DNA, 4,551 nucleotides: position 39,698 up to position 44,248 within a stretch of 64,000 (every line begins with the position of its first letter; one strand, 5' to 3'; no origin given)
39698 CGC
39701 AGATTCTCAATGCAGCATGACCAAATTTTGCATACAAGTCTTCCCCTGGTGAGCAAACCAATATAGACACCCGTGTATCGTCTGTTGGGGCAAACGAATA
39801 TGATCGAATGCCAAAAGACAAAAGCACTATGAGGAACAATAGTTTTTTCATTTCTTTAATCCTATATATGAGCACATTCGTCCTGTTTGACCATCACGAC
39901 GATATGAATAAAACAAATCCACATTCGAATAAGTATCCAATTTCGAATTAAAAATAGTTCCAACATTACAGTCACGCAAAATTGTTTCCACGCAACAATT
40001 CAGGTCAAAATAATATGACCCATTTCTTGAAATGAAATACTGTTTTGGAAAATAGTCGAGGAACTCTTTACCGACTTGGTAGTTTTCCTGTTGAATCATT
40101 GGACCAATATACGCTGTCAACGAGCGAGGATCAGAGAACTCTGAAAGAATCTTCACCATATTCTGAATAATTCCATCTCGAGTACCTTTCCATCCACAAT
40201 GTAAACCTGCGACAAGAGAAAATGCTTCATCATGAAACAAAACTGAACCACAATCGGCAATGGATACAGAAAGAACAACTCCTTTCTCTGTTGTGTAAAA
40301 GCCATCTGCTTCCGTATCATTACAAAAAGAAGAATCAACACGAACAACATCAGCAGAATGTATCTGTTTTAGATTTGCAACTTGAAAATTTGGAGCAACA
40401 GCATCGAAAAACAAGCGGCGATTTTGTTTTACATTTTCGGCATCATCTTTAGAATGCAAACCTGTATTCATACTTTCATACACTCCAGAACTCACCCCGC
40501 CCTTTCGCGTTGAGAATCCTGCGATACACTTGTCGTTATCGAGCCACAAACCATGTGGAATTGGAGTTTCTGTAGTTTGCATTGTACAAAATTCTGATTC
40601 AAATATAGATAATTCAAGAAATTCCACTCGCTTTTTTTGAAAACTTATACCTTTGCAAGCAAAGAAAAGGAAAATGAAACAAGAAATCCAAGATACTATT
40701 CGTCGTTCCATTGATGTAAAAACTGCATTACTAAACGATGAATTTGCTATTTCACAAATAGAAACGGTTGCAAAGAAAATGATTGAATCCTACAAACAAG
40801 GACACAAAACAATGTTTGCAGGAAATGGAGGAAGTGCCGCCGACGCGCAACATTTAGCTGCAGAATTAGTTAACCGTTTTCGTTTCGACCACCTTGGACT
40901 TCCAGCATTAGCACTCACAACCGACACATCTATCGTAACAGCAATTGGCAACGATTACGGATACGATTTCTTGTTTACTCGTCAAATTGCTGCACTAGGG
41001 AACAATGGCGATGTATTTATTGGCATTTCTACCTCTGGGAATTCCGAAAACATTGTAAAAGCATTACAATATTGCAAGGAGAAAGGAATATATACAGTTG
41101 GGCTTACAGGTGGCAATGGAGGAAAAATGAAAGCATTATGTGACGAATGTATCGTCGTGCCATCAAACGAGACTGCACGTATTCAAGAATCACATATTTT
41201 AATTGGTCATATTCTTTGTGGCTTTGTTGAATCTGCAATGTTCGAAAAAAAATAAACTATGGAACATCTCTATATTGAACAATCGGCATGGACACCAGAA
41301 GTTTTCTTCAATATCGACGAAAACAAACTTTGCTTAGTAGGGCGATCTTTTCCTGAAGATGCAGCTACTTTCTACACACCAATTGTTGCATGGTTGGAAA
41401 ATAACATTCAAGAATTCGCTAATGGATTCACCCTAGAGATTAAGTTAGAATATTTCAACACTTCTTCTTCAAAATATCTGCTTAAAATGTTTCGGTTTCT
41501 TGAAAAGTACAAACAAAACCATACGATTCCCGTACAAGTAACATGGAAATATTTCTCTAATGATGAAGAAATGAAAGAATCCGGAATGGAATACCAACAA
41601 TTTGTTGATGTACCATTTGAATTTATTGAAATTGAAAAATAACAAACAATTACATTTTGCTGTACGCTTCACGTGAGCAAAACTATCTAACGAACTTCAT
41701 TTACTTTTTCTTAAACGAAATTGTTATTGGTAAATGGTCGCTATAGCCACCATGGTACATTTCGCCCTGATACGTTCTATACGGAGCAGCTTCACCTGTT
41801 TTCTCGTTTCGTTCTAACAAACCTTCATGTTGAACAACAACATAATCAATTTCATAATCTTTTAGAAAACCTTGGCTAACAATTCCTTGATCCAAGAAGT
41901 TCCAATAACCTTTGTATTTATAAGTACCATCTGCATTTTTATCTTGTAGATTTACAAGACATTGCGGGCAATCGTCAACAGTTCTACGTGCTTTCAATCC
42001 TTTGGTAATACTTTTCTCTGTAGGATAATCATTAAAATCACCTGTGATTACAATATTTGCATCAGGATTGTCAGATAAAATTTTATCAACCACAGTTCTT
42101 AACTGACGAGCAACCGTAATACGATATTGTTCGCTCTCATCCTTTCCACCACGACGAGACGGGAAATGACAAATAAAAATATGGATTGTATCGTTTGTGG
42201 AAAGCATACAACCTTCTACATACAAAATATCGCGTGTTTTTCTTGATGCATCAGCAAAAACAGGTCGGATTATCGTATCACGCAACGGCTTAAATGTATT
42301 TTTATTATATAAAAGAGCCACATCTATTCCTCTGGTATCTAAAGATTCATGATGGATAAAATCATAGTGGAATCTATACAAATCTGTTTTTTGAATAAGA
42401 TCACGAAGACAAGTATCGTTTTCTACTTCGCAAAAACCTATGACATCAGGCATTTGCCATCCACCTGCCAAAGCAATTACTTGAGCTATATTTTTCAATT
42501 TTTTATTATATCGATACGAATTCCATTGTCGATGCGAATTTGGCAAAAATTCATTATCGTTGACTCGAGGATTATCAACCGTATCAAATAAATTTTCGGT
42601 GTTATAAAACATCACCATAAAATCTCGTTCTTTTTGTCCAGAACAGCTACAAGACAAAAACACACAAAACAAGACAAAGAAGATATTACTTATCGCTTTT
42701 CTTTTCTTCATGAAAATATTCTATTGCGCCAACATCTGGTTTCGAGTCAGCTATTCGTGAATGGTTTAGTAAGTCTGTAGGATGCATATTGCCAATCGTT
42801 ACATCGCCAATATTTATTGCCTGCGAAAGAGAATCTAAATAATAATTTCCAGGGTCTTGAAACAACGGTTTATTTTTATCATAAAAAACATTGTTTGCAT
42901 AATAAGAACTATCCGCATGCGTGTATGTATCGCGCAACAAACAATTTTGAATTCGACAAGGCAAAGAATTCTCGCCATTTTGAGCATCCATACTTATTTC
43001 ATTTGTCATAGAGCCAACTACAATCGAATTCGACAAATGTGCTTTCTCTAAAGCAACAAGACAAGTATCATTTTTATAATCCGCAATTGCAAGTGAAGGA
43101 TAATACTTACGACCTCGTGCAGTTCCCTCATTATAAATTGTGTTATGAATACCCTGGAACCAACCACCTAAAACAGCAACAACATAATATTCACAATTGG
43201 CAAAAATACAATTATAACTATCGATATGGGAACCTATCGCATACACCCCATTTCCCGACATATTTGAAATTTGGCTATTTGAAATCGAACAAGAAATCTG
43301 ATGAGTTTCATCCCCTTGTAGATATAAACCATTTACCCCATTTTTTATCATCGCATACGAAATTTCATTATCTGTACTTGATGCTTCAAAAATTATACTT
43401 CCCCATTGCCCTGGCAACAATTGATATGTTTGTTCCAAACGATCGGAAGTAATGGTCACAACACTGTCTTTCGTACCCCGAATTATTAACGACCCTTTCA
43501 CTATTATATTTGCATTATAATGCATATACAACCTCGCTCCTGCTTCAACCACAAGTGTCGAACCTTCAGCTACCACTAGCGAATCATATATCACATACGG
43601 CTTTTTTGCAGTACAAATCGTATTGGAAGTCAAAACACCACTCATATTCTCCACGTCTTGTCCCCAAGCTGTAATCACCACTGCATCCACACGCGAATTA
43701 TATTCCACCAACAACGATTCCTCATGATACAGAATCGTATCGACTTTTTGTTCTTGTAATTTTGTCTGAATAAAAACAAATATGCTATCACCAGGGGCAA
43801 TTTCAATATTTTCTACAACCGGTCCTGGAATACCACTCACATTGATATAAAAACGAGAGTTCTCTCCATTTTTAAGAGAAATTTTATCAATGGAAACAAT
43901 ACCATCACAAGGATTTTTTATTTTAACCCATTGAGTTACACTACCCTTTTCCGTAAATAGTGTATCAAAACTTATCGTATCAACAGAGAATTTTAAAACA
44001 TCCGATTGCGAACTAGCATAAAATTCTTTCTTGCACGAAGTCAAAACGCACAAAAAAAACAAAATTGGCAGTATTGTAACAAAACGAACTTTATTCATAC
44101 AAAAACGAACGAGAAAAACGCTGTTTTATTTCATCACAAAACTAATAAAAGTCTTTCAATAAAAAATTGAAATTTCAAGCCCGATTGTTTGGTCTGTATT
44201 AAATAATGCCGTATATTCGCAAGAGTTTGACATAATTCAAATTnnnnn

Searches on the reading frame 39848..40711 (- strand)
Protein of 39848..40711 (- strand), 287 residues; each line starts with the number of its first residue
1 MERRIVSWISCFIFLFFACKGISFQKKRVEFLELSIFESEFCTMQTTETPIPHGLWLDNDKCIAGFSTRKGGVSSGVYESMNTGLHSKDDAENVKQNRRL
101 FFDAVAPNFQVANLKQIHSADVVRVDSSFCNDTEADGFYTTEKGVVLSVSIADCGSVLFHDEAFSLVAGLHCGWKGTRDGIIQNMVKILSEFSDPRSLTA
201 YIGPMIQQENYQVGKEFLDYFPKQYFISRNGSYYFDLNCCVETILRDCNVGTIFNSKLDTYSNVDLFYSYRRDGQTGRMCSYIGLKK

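Call 7: search_protein_families(library=pfam, proteins=[window:39848-40711:-], max_evalue=0.001)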
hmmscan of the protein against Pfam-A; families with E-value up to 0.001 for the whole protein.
window:39848-40711:- (287 aa): 1 family
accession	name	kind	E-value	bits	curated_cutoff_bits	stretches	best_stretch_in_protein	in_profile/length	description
PF02578.20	Cu-oxidase_4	-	3.8e-63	213.5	22.9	1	67-283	1-237/238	Multi-copper polyphenol oxidoreductase laccase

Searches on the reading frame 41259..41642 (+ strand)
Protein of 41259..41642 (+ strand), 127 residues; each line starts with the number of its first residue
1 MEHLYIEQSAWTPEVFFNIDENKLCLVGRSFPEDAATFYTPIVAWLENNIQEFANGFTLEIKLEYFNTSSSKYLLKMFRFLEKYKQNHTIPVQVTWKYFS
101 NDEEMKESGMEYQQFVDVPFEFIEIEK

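Call 7: search_protein_families(library=pfam, proteins=[window:41259-41642:+], max_evalue=0.001)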
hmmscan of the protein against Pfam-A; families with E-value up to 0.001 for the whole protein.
window:41259-41642:+ (127 aa): 1 family
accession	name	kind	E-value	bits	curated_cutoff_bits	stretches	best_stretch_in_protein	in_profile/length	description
PF09345.15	SiaC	-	5.9e-35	120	24.5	1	6-124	1-119/120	SiaC family regulatory phosphoprotein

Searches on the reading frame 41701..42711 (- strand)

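Call 7: search_protein_families(library=pfam, proteins=[window:41701-42711:-], max_evalue=0.001)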
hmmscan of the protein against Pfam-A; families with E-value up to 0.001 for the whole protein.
window:41701-42711:- (336 aa): 2 families
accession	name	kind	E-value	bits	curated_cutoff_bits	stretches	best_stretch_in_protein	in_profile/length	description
PF19580.5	Exo_endo_phos_3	-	1.6e-88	297.2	27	1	33-335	2-311/311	Endonuclease/Exonuclease/phosphatase family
PF03372.29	Exo_endo_phos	-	1.5e-08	35.1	24.5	1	62-326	2-225/225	Endonuclease/Exonuclease/phosphatase family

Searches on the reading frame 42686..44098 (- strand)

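Call 7: search_protein_families(library=pfam, proteins=[window:42686-44098:-], max_evalue=0.001)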
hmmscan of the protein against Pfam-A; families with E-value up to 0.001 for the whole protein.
window:42686-44098:- (470 aa): 1 family
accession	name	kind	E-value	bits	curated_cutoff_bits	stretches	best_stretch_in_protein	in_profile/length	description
PF13229.12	Beta_helix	-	0.00022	21.3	25.9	0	257-395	2-117/158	Right handed beta helix region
